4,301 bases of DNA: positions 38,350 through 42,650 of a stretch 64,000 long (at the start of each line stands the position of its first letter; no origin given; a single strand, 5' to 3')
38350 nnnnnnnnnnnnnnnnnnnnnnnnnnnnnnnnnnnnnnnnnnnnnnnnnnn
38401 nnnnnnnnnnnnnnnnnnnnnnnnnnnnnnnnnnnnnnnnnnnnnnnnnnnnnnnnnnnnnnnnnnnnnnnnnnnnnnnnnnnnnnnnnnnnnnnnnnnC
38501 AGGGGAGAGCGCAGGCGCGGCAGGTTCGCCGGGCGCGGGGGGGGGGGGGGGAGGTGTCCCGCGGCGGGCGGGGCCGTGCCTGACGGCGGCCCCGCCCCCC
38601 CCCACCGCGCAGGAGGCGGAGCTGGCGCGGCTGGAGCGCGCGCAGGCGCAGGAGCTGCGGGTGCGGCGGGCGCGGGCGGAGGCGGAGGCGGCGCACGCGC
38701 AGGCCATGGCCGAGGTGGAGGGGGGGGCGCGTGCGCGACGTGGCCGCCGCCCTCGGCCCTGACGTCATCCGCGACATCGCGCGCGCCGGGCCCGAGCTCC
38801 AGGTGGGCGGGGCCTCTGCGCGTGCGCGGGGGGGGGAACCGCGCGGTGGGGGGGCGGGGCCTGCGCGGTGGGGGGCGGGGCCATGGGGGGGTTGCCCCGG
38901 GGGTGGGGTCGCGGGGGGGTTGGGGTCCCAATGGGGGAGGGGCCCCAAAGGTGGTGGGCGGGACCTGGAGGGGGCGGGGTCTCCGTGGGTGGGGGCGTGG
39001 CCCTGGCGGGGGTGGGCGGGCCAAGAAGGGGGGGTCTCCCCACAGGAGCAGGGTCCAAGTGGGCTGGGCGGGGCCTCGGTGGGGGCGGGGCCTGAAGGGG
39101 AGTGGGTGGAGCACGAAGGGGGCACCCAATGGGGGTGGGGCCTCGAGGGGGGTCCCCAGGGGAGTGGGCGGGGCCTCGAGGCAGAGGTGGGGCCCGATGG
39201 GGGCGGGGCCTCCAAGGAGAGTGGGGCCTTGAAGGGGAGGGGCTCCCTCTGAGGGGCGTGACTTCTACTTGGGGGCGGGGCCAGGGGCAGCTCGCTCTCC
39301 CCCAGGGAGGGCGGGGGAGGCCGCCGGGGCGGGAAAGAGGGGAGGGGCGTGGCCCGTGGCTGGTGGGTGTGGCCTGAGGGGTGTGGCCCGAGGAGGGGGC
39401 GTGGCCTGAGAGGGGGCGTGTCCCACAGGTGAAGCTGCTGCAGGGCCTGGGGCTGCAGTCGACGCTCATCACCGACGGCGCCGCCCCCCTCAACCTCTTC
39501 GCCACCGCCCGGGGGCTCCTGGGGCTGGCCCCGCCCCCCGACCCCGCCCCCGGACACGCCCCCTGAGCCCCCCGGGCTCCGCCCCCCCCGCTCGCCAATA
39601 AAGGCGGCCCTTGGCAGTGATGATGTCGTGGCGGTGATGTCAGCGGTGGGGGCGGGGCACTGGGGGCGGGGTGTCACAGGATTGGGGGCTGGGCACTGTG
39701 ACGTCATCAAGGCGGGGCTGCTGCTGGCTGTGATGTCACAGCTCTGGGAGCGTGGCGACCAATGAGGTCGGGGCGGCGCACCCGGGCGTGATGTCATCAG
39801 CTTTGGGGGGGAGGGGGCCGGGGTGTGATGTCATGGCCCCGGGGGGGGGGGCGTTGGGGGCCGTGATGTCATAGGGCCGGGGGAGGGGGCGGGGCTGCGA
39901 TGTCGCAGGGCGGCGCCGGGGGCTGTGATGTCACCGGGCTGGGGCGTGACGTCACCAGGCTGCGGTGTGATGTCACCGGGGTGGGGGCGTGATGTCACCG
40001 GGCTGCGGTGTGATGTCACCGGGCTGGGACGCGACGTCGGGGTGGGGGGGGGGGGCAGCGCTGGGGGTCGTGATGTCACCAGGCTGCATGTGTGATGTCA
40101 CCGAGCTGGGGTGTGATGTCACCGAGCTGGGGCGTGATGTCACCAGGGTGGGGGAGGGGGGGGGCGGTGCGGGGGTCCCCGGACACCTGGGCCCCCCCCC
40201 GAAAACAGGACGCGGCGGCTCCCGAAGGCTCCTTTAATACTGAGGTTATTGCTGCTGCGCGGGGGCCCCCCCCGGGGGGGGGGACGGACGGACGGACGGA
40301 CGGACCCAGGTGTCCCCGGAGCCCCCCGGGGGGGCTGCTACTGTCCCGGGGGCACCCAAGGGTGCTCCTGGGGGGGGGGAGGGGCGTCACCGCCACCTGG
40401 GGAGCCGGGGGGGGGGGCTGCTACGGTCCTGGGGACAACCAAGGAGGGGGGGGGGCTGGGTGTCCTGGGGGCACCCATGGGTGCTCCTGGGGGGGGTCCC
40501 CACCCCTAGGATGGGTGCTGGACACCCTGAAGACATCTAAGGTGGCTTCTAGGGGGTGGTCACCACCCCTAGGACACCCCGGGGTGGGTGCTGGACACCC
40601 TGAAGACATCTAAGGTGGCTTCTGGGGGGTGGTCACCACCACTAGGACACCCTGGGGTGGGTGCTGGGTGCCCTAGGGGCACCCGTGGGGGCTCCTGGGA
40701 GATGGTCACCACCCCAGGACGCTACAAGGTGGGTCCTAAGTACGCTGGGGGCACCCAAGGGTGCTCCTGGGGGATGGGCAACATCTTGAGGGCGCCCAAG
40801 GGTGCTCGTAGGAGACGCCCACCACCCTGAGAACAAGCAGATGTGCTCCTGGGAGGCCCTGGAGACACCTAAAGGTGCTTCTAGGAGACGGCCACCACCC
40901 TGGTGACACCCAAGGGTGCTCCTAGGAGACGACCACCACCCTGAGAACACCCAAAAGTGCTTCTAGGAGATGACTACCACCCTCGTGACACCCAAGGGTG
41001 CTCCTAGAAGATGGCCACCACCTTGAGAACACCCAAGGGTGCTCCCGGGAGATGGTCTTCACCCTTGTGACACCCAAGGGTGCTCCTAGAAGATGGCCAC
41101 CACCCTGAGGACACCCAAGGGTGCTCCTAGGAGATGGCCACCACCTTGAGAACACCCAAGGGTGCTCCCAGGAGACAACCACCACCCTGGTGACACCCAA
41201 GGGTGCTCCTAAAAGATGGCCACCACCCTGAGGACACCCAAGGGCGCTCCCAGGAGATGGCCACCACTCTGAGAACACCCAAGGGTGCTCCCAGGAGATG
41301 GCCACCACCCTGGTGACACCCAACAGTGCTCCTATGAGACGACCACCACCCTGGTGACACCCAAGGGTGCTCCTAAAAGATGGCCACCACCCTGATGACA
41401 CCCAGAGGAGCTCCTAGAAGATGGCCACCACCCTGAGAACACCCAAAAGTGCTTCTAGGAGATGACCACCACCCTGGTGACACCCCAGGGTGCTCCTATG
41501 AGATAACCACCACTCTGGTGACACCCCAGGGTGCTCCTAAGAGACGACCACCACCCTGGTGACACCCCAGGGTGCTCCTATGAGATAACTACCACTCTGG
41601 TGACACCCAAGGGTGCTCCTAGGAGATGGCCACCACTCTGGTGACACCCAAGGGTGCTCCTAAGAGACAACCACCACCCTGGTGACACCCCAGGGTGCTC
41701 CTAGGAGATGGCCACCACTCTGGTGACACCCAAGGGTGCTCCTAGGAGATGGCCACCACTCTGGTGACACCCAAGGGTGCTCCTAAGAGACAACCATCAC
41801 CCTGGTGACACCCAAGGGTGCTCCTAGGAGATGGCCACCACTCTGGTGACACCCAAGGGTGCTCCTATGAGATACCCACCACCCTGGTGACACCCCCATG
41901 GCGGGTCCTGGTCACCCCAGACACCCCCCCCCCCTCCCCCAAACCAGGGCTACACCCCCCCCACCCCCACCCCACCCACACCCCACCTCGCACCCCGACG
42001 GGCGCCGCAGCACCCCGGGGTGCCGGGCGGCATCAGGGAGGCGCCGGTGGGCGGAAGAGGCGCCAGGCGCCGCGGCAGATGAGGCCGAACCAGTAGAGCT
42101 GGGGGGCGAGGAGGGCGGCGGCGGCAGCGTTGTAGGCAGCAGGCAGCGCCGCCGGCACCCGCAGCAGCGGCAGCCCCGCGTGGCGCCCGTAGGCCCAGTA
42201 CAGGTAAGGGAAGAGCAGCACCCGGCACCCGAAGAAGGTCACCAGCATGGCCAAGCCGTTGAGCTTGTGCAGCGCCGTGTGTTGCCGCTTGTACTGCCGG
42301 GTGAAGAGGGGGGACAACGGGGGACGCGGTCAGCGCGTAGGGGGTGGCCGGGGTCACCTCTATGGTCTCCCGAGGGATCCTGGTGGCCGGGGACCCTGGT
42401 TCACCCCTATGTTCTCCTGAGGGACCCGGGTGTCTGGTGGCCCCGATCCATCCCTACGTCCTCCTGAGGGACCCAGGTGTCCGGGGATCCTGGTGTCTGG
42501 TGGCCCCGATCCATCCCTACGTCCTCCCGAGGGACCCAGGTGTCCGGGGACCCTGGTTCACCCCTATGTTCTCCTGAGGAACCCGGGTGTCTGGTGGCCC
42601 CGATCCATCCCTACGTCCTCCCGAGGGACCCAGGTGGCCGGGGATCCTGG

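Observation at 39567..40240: Convergent MVP/TLCD3B 3' ends separated by a CRE-like motif array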

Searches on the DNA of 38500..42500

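Call 66: search_rna_families(source=window, start=38500, end=42500, threshold=evalue, max_evalue=0.1)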
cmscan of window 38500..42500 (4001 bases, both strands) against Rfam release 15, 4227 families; matches with E-value up to 0.1: 1.
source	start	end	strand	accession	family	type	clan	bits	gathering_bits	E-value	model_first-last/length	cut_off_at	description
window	41182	41299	-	RF03632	MIR1882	Gene; miRNA;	-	29.3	107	0.0051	1-131/131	no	MIR1882 microRNA precursor family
